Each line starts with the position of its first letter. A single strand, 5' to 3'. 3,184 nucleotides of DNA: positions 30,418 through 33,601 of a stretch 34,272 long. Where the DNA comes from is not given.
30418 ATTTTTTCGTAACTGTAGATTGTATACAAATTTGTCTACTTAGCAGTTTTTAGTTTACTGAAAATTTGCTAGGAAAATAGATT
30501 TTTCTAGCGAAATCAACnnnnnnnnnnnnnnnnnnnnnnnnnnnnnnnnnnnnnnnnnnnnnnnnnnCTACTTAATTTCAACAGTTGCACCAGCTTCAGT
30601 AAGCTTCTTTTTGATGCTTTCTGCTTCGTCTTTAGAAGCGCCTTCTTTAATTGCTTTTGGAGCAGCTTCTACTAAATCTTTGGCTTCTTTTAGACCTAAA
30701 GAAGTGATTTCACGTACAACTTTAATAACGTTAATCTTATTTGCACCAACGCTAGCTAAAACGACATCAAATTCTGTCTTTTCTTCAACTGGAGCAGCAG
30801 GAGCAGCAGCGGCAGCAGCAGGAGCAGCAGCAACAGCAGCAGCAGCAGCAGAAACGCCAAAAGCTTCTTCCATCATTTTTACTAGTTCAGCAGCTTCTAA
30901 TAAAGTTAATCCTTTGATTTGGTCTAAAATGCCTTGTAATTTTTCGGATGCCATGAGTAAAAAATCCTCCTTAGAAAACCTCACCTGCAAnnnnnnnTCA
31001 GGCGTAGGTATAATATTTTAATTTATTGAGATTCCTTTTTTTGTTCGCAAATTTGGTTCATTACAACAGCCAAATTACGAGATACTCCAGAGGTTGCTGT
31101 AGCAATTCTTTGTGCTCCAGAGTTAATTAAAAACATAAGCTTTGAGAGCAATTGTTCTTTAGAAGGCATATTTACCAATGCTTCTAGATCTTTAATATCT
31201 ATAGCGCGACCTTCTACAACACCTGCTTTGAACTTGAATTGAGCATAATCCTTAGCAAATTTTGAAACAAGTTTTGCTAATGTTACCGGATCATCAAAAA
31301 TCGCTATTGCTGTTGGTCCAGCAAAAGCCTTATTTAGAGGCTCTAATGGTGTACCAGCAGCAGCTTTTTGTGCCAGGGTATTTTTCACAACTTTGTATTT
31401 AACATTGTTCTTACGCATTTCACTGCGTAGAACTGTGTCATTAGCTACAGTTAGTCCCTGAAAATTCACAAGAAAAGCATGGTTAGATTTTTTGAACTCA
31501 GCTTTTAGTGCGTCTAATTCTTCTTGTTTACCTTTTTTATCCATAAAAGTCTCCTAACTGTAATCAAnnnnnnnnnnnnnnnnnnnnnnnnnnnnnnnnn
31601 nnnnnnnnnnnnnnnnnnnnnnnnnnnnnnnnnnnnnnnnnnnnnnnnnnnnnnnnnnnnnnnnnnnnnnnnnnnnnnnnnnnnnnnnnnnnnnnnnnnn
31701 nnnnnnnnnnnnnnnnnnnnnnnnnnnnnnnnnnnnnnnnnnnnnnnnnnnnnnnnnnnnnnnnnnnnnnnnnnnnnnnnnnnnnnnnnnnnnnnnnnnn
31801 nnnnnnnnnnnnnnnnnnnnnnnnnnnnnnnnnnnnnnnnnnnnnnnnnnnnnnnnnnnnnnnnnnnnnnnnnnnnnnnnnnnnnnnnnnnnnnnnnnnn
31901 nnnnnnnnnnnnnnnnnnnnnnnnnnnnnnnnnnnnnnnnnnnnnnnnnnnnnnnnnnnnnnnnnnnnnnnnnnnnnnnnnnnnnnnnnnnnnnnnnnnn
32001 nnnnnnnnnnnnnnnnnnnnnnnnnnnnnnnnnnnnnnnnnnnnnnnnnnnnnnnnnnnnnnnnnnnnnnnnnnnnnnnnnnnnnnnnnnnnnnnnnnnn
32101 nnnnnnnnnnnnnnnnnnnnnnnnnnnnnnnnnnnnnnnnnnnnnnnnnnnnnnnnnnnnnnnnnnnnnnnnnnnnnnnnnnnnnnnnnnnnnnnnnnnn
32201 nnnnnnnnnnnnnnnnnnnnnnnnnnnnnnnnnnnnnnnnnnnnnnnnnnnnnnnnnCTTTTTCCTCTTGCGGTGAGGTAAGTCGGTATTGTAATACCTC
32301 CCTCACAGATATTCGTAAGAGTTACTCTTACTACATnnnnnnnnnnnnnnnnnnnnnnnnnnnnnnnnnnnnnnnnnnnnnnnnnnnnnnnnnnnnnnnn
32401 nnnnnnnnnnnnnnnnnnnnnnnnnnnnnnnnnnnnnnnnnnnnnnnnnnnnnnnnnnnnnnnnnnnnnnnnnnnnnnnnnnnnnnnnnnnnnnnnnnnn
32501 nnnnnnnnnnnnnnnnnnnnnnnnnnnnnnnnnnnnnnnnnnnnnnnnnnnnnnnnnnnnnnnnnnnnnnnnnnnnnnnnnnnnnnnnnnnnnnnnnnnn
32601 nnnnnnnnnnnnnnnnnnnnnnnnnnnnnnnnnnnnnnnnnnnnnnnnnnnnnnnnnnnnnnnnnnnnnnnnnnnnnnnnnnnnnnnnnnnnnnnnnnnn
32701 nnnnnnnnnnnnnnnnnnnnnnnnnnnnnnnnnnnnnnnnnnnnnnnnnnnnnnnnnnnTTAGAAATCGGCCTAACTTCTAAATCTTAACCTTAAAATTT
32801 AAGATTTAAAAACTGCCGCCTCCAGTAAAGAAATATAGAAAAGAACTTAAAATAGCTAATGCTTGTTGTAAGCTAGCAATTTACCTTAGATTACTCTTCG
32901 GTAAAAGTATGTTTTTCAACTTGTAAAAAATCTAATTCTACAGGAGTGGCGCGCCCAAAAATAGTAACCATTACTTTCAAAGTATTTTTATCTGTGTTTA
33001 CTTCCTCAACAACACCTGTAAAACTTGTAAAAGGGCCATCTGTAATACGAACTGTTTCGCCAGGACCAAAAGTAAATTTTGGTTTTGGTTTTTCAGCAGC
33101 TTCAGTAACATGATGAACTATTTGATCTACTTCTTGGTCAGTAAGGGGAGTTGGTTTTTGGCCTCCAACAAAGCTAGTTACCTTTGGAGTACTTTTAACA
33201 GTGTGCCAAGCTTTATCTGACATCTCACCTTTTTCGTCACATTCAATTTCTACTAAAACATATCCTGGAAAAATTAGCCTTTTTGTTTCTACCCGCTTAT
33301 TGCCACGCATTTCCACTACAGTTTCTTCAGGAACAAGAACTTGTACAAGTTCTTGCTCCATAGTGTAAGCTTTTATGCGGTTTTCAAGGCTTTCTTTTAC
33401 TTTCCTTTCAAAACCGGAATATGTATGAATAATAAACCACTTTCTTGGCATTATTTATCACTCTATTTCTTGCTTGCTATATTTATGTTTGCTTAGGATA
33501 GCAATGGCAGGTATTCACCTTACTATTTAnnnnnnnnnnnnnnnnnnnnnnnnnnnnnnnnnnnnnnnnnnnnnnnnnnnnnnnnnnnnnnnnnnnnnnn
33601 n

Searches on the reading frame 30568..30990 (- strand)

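Call 7: search_protein_families(library=pfam, proteins=[window:30568-30990:-], max_evalue=0.001)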
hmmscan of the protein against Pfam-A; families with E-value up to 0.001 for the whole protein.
window:30568-30990:- (140 aa): 2 families
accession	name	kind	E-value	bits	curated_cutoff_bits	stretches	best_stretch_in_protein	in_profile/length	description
PF00542.24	Ribosomal_L12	-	1.2e-32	112.4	25.9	1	74-140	1-67/67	Ribosomal protein L7/L12 C-terminal domain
PF16320.10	Ribosomal_L12_N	-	3.6e-19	68.6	25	1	18-65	2-47/48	Ribosomal protein L7/L12 dimerisation domain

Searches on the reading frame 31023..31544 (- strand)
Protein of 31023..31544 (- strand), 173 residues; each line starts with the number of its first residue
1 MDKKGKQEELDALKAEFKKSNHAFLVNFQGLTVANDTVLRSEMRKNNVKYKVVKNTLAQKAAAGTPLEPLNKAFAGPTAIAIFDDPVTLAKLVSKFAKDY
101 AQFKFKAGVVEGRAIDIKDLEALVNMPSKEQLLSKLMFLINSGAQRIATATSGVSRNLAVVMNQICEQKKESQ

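Call 7: search_protein_families(library=pfam, proteins=[window:31023-31544:-], max_evalue=0.001)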
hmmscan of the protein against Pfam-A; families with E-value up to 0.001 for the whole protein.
window:31023-31544:- (173 aa): 1 family
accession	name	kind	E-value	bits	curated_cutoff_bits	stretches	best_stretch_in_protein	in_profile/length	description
PF00466.25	Ribosomal_L10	-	8.7e-26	90.4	22.8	1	1-98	1-100/100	Ribosomal protein L10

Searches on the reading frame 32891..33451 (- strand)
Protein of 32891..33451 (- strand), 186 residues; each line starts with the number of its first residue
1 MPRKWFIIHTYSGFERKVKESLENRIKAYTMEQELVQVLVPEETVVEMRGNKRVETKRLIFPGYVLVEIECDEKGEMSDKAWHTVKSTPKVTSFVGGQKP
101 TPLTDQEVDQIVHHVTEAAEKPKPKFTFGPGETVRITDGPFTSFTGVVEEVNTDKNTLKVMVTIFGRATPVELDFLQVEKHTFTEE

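Call 7: search_protein_families(library=pfam, proteins=[window:32891-33451:-], max_evalue=0.001)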
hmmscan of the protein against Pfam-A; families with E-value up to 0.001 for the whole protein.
window:32891-33451:- (186 aa): 2 families
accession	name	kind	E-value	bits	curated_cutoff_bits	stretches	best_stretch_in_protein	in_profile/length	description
PF02357.24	NusG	-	1.7e-27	96.2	22.2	1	4-111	2-92/93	Transcription termination factor nusG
PF00467.35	KOW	-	1.2e-07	31.7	22.3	1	130-160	1-31/32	KOW motif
